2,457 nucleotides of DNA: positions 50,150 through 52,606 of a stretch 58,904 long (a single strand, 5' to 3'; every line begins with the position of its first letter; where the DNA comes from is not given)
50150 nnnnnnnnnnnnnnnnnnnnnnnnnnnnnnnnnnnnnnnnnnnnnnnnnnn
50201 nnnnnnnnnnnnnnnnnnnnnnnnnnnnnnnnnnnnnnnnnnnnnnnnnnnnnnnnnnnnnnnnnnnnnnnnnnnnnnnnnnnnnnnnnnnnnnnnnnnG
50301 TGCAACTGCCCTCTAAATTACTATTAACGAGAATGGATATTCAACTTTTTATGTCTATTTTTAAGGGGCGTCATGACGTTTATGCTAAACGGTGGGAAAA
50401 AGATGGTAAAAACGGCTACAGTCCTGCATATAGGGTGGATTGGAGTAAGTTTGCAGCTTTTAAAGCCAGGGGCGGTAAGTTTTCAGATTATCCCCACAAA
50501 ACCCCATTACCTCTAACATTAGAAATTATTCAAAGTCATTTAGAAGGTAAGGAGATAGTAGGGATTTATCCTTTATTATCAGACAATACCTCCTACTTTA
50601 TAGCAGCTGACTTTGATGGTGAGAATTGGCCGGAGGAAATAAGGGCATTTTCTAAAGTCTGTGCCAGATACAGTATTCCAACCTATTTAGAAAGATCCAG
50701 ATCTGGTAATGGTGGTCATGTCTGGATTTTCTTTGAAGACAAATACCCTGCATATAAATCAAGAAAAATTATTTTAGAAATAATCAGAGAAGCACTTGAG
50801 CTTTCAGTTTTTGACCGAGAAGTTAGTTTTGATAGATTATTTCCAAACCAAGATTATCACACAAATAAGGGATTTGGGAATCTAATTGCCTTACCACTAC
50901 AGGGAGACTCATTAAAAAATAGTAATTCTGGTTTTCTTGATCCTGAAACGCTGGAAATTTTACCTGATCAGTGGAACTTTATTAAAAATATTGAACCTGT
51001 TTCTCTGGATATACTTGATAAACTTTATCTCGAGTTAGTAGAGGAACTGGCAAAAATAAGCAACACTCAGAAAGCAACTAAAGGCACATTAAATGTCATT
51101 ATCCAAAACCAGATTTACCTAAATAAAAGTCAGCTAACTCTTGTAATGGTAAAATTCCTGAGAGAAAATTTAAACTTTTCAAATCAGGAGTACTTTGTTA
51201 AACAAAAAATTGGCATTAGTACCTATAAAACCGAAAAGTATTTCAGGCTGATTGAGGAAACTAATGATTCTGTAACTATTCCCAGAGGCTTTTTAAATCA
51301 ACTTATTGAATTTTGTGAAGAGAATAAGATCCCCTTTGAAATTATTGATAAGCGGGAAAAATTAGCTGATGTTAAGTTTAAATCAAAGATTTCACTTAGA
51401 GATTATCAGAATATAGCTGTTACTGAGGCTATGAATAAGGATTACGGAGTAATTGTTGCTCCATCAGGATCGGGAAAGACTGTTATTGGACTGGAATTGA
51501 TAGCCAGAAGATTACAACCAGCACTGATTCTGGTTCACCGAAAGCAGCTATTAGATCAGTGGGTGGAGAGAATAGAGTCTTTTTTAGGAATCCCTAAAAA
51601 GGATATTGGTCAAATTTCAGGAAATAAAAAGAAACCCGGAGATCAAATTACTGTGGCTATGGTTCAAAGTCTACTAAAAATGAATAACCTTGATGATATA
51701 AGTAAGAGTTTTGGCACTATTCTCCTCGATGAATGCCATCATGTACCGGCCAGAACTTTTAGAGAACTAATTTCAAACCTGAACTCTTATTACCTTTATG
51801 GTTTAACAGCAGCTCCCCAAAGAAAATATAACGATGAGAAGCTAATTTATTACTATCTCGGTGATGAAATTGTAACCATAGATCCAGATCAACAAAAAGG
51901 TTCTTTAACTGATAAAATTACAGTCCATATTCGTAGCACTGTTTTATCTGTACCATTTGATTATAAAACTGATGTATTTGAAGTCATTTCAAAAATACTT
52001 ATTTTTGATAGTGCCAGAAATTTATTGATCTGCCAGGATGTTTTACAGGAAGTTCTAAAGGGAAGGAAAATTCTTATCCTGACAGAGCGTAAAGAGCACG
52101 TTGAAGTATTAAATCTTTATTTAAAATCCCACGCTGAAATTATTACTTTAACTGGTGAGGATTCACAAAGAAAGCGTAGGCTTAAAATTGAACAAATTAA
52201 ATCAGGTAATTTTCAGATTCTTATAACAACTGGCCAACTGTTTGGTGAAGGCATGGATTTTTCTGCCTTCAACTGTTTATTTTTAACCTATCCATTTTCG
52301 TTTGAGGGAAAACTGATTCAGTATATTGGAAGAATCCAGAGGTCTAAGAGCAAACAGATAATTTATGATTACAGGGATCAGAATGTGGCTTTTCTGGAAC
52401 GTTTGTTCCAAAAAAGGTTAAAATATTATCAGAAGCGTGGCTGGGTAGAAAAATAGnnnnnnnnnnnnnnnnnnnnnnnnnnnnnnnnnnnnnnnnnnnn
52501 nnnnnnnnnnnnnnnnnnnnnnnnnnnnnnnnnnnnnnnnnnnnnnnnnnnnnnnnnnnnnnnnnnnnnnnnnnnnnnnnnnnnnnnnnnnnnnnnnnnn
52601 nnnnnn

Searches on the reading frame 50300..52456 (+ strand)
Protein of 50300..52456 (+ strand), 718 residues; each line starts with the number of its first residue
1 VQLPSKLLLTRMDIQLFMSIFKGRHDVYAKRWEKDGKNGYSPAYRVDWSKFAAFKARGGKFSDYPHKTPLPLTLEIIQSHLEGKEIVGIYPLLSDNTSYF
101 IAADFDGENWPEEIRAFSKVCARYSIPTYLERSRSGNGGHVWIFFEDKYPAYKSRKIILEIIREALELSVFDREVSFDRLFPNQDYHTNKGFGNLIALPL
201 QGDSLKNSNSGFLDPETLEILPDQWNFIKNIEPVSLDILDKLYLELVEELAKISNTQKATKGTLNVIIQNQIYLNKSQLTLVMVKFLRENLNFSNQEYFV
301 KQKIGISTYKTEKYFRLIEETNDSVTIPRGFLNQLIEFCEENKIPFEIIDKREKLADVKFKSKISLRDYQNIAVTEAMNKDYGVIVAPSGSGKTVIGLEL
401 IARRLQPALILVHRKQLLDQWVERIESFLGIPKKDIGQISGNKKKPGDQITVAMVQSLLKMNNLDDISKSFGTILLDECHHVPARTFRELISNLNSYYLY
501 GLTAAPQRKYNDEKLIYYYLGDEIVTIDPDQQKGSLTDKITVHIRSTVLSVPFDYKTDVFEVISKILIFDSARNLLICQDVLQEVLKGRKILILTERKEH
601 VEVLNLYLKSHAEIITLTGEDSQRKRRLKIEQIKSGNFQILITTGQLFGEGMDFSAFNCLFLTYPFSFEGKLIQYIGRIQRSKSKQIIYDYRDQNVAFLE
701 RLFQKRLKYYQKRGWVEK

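Call 44: search_protein_families(library=pfam, proteins=[window:50300-52456:+], max_evalue=0.001)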
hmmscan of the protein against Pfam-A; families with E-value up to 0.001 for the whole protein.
window:50300-52456:+ (718 aa): 5 families
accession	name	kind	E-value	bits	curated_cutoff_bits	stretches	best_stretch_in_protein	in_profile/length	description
PF22548.2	AEP-TOTE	-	1.6e-81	273.7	27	1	14-240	3-228/230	TOTE conflict system, Archaeo-Eukaryotic Primase domain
PF04851.21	ResIII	-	1.4e-28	100.3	22.5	1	363-508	1-164/164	Type III restriction enzyme, res subunit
PF00271.37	Helicase_C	-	1.2e-10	42.1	23.5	1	581-682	9-109/110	Helicase conserved C-terminal domain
PF00270.35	DEAD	-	3.3e-10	40.4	26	1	368-508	2-162/167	DEAD/DEAH box helicase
PF13401.12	AAA_22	-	9.4e-05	23.2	27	1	380-495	5-109/130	AAA domain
